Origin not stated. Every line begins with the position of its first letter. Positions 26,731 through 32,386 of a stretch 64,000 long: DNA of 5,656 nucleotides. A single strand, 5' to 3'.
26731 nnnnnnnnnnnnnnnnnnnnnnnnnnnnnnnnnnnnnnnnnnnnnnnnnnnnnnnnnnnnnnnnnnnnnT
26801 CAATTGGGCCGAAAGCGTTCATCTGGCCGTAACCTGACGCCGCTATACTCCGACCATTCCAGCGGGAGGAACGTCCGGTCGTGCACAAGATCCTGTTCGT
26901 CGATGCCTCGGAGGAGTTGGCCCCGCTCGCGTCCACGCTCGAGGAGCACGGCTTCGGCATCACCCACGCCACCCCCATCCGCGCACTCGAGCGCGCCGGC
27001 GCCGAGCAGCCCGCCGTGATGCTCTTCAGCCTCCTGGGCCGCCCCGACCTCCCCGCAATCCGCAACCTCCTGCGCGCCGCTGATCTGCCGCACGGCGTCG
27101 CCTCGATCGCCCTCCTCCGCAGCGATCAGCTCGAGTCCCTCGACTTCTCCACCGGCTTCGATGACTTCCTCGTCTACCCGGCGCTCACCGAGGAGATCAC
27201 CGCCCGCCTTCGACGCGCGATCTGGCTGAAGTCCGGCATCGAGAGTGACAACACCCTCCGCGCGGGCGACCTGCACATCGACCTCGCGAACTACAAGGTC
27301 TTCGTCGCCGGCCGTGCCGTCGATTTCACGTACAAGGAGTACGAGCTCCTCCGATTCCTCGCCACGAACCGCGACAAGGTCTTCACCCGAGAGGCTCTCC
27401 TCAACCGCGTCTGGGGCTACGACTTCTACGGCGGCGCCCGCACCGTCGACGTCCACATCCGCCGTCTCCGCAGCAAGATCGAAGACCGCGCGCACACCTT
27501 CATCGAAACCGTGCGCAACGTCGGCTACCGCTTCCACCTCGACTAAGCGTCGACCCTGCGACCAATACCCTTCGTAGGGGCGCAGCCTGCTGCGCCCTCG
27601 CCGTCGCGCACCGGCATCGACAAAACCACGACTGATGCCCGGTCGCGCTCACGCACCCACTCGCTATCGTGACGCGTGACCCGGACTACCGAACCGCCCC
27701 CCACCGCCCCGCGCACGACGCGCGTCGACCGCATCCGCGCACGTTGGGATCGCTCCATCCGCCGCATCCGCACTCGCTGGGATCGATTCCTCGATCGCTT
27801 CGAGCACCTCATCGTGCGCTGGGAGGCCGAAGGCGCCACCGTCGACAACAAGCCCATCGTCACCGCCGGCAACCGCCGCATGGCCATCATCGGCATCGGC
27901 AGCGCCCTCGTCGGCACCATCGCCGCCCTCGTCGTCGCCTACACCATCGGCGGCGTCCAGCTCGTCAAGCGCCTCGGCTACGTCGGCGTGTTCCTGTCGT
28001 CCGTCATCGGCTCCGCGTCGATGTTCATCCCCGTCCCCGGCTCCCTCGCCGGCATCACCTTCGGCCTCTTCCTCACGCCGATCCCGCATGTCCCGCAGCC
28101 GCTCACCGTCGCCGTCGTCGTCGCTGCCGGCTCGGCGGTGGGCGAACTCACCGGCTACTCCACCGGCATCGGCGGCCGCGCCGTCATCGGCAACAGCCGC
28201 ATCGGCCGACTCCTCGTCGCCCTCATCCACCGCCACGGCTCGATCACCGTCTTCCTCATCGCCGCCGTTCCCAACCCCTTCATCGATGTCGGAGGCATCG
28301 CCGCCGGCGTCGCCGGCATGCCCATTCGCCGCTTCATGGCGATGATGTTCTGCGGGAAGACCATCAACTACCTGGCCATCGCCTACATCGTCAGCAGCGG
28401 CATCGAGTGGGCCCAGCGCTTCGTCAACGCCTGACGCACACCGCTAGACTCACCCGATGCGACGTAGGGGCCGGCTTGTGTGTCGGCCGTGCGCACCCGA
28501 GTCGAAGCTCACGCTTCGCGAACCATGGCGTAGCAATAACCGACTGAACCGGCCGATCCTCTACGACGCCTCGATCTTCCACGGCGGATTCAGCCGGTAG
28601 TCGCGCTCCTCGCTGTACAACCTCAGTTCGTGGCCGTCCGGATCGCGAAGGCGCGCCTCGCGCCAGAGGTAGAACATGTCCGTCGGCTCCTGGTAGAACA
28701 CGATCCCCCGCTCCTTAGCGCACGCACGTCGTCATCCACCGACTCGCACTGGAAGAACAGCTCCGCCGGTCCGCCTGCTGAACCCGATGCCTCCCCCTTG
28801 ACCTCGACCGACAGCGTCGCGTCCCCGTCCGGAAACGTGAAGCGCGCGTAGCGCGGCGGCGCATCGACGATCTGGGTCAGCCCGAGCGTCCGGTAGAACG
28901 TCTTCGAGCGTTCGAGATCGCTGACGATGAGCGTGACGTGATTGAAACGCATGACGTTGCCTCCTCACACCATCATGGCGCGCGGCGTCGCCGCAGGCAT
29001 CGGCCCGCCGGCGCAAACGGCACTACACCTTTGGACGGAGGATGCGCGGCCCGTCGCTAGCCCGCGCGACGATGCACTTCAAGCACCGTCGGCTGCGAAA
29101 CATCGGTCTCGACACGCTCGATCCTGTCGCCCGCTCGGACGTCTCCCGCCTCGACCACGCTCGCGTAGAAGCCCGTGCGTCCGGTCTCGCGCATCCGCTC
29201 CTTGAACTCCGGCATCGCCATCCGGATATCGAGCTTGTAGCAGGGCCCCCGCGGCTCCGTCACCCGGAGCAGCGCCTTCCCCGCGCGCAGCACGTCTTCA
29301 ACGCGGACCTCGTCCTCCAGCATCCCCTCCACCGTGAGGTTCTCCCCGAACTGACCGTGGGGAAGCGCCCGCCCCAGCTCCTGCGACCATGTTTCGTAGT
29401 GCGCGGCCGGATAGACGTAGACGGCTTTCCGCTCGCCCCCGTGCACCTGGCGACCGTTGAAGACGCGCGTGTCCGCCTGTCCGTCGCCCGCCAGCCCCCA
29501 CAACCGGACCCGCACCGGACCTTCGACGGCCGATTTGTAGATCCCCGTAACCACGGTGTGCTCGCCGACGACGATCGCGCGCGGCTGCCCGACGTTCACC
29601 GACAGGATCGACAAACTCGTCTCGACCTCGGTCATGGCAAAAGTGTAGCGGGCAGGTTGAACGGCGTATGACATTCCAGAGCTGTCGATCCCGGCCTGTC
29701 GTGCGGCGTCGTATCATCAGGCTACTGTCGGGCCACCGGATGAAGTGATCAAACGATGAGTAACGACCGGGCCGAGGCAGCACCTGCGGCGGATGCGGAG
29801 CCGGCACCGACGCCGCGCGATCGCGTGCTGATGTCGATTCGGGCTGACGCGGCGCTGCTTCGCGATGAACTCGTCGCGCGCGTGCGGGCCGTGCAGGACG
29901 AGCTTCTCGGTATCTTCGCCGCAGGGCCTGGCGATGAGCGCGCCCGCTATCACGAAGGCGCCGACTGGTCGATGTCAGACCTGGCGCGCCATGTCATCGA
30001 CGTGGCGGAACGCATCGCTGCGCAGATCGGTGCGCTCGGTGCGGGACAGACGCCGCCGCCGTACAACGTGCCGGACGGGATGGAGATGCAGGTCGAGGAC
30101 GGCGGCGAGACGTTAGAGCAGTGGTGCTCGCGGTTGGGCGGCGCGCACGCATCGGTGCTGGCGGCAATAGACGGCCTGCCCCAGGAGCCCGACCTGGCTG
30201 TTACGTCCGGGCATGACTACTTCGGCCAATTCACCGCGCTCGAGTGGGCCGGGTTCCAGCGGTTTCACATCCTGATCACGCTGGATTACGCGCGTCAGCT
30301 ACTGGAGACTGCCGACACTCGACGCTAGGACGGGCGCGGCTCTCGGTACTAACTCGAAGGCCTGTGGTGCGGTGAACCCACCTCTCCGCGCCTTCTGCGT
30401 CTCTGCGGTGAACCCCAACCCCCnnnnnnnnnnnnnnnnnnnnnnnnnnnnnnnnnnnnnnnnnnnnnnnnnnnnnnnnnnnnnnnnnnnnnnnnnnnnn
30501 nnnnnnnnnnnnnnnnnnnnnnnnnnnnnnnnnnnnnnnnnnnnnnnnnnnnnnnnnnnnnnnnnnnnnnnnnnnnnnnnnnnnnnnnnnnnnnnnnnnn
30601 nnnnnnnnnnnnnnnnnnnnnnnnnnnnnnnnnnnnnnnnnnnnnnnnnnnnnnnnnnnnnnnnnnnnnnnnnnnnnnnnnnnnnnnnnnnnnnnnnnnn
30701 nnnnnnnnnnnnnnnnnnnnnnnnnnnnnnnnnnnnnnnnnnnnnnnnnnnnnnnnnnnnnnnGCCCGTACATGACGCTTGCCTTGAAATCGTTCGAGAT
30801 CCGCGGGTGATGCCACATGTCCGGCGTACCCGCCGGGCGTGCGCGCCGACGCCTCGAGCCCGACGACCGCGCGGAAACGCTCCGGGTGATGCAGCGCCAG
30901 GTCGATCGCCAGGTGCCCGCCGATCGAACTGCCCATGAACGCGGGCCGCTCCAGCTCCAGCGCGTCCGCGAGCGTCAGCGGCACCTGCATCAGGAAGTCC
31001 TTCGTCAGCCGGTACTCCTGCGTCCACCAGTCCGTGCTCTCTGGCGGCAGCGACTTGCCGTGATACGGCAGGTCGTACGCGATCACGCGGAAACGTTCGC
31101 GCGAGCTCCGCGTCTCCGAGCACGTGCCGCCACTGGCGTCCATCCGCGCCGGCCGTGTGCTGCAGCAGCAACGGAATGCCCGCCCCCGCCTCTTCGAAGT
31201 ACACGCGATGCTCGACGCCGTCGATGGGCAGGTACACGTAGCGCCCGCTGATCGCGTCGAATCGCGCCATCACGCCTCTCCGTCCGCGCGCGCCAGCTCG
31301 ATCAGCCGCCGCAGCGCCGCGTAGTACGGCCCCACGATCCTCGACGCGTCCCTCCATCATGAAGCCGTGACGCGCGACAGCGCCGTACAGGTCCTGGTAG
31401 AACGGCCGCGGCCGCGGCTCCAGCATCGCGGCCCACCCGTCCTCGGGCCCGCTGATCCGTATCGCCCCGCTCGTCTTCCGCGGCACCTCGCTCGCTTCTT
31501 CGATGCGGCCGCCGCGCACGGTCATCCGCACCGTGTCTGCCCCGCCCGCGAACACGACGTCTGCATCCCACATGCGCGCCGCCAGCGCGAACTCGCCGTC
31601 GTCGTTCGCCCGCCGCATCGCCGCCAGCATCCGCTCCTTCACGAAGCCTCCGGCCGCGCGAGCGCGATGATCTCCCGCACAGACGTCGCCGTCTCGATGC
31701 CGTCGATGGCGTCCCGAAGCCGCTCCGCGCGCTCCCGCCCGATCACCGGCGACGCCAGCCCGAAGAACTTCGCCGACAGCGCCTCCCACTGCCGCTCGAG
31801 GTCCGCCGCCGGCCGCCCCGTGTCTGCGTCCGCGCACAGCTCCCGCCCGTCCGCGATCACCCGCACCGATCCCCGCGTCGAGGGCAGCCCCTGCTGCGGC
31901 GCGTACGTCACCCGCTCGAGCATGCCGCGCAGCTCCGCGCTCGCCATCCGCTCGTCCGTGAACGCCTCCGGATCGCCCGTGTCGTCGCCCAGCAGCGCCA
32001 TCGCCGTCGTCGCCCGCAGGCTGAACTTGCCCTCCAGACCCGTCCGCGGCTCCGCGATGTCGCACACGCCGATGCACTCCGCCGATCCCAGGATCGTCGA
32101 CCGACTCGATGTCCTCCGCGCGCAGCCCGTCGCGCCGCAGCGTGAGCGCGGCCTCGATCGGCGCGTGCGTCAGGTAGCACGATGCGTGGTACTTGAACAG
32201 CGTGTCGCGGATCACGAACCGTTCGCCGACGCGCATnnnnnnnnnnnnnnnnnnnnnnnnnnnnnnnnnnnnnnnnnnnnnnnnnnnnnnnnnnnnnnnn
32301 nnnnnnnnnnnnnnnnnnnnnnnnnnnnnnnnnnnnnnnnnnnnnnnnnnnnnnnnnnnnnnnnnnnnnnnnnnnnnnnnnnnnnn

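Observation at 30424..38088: Divergent cluster resembling the itaconate / C5-dicarboxylate degradation locus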

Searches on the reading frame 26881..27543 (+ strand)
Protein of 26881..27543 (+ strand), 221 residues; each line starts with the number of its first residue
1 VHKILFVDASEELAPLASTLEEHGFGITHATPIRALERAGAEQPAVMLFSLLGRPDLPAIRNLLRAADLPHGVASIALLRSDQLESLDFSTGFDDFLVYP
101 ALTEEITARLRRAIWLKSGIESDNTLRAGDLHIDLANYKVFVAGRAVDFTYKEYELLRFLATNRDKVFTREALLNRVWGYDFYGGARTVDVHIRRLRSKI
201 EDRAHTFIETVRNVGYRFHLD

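Call 41: search_protein_families(library=pfam, proteins=[window:26881-27543:+], max_evalue=0.001)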
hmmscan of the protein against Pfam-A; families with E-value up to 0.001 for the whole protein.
window:26881-27543:+ (221 aa): 1 family
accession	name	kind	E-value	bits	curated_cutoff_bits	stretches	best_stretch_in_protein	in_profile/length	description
PF00486.34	Trans_reg_C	-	1.3e-27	96.1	26.2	1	144-218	1-77/77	Transcriptional regulatory protein, C terminal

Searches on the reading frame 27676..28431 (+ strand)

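Call 41: search_protein_families(library=pfam, proteins=[window:27676-28431:+], max_evalue=0.001)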
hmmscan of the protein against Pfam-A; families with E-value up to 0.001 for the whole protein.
window:27676-28431:+ (252 aa): 1 family
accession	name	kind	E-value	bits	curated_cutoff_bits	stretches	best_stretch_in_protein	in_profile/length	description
PF09335.16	VTT_dom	-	8.9e-09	36.3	33.9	1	123-240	4-122/123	VTT domain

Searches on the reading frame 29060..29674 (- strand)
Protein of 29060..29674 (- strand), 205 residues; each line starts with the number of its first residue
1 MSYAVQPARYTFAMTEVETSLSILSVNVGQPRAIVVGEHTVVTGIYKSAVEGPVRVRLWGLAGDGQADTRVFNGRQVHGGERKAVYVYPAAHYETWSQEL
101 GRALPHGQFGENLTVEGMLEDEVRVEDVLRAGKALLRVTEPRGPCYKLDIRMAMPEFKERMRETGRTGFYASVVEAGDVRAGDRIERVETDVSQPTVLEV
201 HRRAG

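Call 41: search_protein_families(library=pfam, proteins=[window:29060-29674:-], max_evalue=0.001)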
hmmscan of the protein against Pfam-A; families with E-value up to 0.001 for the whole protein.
window:29060-29674:- (205 aa): 1 family
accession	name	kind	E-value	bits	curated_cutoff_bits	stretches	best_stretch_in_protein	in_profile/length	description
PF03473.23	MOSC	-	3.5e-36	124.3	22.7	1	75-186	2-120/120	MOSC domain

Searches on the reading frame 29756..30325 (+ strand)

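Call 41: search_protein_families(library=pfam, proteins=[window:29756-30325:+], max_evalue=0.001)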
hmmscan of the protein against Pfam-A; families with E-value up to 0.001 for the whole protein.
window:29756-30325:+ (190 aa): 1 family
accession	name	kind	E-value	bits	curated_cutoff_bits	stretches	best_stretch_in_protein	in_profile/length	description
PF12867.12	DinB_2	-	7.8e-07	30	24.8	1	44-171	3-120/128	DinB superfamily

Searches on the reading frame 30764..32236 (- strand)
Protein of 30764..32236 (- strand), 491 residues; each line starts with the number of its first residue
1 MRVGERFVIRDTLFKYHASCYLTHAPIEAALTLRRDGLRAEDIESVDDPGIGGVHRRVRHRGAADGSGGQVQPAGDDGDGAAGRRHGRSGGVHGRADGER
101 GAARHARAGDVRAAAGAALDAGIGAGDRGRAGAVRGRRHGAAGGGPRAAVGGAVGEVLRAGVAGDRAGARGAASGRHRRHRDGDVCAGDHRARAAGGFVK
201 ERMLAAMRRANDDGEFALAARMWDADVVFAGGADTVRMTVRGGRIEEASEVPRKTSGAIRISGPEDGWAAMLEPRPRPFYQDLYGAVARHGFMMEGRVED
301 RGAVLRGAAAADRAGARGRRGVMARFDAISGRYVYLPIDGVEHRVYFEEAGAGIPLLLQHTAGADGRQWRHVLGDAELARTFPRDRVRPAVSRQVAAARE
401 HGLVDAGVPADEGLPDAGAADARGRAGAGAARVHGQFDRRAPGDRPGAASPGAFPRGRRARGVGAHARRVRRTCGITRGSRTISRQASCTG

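Call 5: search_protein_families(library=pfam, proteins=[window:30764-32236:-], max_evalue=0.01)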
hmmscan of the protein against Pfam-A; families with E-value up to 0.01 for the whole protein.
window:30764-32236:- (491 aa): 1 family
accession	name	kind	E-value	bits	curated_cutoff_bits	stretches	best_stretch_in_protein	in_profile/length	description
PF19305.4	MmgE_PrpD_C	-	0.0032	17.7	32.1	1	17-47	1-32/173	MmgE/PrpD C-terminal domain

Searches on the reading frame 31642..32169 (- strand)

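Call 5: search_protein_families(library=pfam, proteins=[window:31642-32169:-], max_evalue=0.01)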
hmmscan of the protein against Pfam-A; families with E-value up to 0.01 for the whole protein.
window:31642-32169:- (176 aa): 1 family
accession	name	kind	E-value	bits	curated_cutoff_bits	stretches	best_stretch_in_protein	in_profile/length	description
PF19305.4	MmgE_PrpD_C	-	3.4e-09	37.2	32.1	1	37-156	44-169/173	MmgE/PrpD C-terminal domain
